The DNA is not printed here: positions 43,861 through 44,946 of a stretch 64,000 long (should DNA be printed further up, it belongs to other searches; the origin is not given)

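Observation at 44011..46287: Single 758-aa polypeptide fusing the TadZ/CpaE-like ParA ATPase to the TadA/CpaF secretion ATPase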

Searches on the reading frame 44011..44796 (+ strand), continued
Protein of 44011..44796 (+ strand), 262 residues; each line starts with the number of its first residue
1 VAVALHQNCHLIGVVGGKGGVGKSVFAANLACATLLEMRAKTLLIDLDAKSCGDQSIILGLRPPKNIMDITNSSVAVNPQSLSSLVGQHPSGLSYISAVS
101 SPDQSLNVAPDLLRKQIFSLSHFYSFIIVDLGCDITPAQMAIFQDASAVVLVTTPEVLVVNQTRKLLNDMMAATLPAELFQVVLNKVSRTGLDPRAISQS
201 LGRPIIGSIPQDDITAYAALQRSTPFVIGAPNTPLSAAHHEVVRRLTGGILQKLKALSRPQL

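Call 55: find_encoding_contigs(protein=P0138, flank=7000, max_places=1)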
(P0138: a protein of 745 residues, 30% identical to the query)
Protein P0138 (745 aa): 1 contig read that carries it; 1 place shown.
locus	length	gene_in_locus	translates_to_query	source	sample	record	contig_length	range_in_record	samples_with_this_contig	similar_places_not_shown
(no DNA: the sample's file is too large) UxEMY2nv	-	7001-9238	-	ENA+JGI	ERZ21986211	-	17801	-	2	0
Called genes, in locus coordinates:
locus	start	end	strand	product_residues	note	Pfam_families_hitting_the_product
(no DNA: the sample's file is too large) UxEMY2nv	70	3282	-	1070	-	PF08448:PAS_4, PF08448:PAS_4, PF08448:PAS_4, PF00989:PAS, PF08448:PAS_4, PF13426:PAS_9, PF00512:HisKA, PF02518:HATPase_c, +11 more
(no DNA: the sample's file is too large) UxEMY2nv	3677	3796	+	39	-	-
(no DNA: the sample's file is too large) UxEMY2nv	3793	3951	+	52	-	-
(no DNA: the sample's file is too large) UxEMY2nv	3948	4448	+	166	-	PF01478:Peptidase_A24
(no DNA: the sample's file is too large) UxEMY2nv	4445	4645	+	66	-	-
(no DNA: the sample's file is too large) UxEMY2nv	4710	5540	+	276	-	PF16976:RcpC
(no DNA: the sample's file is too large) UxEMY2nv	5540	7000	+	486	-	PF13629:T2SS-T3SS_pil_N, PF04972:BON (faint), PF00263:Secretin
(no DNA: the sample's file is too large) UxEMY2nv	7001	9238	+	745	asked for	PF01656:CbiA, PF10609:ParA (faint), PF13191:AAA_16 (faint), PF13614:AAA_31 (faint), PF00437:T2SSE, PF27713:UCP018868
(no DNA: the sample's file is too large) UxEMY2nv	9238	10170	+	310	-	PF00482:T2SSF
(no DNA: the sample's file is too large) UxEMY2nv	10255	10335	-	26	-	?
